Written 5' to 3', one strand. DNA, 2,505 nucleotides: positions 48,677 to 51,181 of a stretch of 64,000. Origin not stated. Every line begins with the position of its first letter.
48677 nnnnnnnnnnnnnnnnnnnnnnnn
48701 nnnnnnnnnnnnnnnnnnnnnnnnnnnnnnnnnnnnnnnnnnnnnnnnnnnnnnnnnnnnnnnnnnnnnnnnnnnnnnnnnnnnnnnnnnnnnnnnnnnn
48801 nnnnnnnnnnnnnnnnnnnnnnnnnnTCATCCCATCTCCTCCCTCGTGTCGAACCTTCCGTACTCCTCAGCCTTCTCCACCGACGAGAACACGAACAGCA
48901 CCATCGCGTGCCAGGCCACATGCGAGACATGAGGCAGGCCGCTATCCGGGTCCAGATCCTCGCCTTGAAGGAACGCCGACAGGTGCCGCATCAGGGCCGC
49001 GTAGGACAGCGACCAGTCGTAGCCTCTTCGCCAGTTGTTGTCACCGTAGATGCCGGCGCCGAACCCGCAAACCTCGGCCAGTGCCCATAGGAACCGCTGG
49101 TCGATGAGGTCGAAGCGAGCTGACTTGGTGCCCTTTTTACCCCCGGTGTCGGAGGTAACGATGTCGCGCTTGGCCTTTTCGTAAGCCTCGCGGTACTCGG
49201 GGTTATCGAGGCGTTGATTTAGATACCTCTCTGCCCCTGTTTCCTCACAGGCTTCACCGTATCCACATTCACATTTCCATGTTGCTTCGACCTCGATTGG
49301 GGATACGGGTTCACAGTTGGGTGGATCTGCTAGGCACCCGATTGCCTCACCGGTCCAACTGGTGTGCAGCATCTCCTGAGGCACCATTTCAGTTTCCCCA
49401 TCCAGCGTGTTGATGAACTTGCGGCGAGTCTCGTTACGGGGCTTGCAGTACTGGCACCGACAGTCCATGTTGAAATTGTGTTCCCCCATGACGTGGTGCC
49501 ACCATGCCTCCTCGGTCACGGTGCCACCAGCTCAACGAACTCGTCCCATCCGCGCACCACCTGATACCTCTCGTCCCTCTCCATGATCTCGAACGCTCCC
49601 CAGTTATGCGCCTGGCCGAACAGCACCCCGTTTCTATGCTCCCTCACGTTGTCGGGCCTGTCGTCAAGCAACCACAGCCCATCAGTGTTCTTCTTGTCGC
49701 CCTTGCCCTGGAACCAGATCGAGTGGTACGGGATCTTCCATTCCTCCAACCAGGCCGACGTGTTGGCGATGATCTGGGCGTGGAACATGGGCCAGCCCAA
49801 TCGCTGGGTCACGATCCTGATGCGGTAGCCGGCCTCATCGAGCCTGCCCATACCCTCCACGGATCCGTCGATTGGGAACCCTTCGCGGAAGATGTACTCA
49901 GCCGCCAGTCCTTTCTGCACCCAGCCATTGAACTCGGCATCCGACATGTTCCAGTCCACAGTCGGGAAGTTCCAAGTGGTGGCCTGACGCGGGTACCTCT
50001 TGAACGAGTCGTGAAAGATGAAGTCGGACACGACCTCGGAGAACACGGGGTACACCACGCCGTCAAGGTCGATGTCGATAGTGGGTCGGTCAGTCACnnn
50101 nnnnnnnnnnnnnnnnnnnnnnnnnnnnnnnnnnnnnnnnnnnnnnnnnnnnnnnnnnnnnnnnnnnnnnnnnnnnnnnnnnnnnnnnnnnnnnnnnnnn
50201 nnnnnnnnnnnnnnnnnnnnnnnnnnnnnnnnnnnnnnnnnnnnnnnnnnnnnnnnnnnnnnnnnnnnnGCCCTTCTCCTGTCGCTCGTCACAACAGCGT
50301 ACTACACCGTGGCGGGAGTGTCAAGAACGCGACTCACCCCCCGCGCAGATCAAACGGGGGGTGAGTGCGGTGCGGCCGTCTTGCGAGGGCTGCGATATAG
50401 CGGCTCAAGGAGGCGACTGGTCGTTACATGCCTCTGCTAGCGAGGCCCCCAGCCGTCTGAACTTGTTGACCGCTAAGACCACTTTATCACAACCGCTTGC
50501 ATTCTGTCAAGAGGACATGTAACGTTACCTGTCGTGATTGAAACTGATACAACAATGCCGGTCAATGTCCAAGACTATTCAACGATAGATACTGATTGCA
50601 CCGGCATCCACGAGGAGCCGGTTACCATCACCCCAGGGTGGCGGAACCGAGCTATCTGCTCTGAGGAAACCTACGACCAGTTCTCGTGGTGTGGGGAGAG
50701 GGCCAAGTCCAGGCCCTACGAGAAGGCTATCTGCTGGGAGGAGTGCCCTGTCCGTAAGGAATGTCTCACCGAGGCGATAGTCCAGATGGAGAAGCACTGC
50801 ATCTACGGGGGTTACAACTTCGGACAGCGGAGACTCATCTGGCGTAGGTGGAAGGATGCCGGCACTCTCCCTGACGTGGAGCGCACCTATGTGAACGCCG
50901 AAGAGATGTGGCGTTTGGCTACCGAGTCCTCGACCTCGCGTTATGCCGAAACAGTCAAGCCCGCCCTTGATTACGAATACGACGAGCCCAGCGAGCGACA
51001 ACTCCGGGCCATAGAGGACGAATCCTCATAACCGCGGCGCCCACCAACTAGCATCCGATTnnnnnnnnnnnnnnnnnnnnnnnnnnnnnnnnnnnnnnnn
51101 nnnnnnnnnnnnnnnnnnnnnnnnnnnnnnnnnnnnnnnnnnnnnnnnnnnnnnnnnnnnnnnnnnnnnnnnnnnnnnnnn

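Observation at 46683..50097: RNA repair pair (polynucleotide kinase-phosphatase plus RNA ligase), a probable counter-defence against anticodon/tRNA nucleases, with nucleotide-pool enzymes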

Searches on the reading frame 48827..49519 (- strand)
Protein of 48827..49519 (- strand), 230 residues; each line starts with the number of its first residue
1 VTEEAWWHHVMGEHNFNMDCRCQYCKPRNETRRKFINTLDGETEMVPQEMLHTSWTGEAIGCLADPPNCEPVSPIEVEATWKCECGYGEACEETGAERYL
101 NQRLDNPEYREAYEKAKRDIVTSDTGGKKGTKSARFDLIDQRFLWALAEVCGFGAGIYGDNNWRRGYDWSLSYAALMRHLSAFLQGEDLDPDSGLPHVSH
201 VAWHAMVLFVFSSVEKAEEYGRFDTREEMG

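Call 3: search_protein_families(library=pfam, proteins=[window:48827-49519:-], max_evalue=0.01)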
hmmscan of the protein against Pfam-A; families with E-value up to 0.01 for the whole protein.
window:48827-49519:- (230 aa): 1 family
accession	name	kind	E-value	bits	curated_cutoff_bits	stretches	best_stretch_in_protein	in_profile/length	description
PF18909.5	dGTP_diPhyd_N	-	3.1e-30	104.5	27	1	124-211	2-89/99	dATP/dGTP diphosphohydrolase, N-terminal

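Call 4: search_protein_families(library=phrogs, proteins=[window:48827-49519:-], max_evalue=0.001)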
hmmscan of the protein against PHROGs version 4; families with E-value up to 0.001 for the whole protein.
window:48827-49519:- (230 aa): 9 families
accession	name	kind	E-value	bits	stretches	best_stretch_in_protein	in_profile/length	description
phrog_801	-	DNA, RNA and nucleotide metabolism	1.9e-39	137.6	1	111-211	85-186/476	dATP / dGTP pyrophosphohydrolase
phrog_11257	-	unknown function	2.7e-35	123.2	1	117-227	4-109/200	-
phrog_16254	-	unknown function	2.1e-33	117.2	1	117-227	10-117/377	-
phrog_2252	-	lysis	6e-28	99.4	1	112-209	91-189/285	endolysin; inhibits RNA polymerase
phrog_5332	-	unknown function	4.5e-24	86.1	1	122-213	111-202/215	-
phrog_19680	-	unknown function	3e-15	57.8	1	113-213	74-181/188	-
phrog_37590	-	unknown function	7.6e-15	55.8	1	115-211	33-142/341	-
phrog_5033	-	lysis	3.3e-12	47.7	1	94-208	46-164/178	endolysin; inhibits RNA polymerase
phrog_18716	-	unknown function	4.1e-06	28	1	133-210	23-95/114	-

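Call 38: search_protein_families(library=ncbifam, proteins=[window:48827-49519:-], max_evalue=0.01)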
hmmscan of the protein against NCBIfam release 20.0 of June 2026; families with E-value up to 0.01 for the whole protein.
window:48827-49519:- (230 aa): 0 families

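Call 61: search_solved_structures(query=window:48827-49519:-, max_evalue=1, show_alignments=1)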
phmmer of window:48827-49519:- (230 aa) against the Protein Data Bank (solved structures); distinct sequences matched with E-value up to 1: 1.
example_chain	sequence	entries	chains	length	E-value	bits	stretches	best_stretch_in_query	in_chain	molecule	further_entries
2pv7_A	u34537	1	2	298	0.35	13.6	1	140-189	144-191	T-protein [Includes: Chorismate mutase (EC 5.4.99.5) (CM) and Prephenate dehydrogenase (EC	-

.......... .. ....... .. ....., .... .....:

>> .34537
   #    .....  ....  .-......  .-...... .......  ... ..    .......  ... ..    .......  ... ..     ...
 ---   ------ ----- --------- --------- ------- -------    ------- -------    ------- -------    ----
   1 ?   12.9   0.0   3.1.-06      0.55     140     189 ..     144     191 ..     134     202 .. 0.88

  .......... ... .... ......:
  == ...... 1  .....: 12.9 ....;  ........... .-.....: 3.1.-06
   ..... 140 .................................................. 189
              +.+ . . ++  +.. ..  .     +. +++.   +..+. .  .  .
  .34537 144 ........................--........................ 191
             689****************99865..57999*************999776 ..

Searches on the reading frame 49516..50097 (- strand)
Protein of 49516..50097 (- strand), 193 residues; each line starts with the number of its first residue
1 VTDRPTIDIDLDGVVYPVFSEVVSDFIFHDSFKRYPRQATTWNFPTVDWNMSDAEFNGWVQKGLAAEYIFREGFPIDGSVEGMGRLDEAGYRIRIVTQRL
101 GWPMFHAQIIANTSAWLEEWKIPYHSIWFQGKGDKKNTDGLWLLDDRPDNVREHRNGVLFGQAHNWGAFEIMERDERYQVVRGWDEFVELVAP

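Call 3: search_protein_families(library=pfam, proteins=[window:49516-50097:-], max_evalue=0.01)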
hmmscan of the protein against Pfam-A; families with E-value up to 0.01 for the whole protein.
window:49516-50097:- (193 aa): 1 family
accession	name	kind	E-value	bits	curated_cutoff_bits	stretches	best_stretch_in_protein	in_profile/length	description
PF06941.18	NT5C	-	6.6e-13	49.4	24.8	1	5-175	2-164/180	5' nucleotidase, deoxy (Pyrimidine), cytosolic type C protein (NT5C)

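Call 4: search_protein_families(library=phrogs, proteins=[window:49516-50097:-], max_evalue=0.001)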
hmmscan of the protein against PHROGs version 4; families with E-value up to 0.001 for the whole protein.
window:49516-50097:- (193 aa): 3 families
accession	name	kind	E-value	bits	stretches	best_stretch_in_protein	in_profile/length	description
phrog_420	-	unknown function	2.4e-09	38.1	1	1-190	10-201/267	unknown function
phrog_415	-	other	1.2e-07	32.7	1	9-171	26-172/218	polynucleotide kinase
phrog_1238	-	moron, auxiliary metabolic gene and host takeover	1.5e-06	28.9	1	73-147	43-115/155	phosphoheptose isomerase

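Call 38: search_protein_families(library=ncbifam, proteins=[window:49516-50097:-], max_evalue=0.01)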
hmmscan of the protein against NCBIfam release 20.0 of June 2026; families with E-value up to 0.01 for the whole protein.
window:49516-50097:- (193 aa): 0 families

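Call 62: search_solved_structures(query=window:49516-50097:-, max_evalue=1, show_alignments=1)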
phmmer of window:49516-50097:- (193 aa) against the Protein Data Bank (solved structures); distinct sequences matched with E-value up to 1: 4.
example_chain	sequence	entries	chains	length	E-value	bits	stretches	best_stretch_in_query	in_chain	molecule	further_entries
1ry2_A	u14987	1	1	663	0.0092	18.8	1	95-154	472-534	acetyl-coenzyme A synthetase 1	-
8rwj_D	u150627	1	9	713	0.01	18.7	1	95-154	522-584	Acetyl-coenzyme A synthetase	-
5ifi_A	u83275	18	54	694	0.46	13.2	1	93-151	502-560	Acetyl-coenzyme A synthetase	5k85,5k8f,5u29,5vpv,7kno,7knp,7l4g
7kds_A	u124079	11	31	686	0.69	12.7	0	99-151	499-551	Acetyl-coenzyme A synthetase 2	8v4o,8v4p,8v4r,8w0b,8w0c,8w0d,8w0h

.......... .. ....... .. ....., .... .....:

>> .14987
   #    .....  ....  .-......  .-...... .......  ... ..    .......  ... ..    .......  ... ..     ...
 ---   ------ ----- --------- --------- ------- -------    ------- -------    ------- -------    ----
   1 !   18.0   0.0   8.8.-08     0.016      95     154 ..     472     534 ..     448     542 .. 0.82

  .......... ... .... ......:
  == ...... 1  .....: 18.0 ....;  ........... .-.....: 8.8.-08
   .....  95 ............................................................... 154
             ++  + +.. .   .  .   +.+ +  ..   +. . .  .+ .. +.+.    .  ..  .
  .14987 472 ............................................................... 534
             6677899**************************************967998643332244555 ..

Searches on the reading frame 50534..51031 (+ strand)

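Call 3: search_protein_families(library=pfam, proteins=[window:50534-51031:+], max_evalue=0.01)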
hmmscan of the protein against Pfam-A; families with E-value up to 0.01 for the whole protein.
window:50534-51031:+ (165 aa): 1 family
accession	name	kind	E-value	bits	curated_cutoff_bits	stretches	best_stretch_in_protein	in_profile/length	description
PF02467.21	Whib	-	4.4e-10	40.4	23.6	1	36-100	1-63/65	Transcription factor WhiB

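Call 4: search_protein_families(library=phrogs, proteins=[window:50534-51031:+], max_evalue=0.001)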
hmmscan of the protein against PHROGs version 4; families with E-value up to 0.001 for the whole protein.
window:50534-51031:+ (165 aa): 5 families
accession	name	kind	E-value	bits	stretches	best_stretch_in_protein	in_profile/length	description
phrog_472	-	transcription regulation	9.6e-11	42.2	1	31-109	35-114/523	WhiB transcriptional factor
phrog_1333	-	unknown function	1.8e-10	42.2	1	29-104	13-87/166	-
phrog_10071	-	transcription regulation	5.2e-10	40.2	1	33-114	10-93/196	transcriptional regulator WhiB-like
phrog_14459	-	transcription regulation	4.6e-08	34.5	1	35-106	15-85/137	transcriptional regulator WhiB-like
phrog_14304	-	transcription regulation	0.00041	21.3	1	27-100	33-121/187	transcriptional regulator WhiB-like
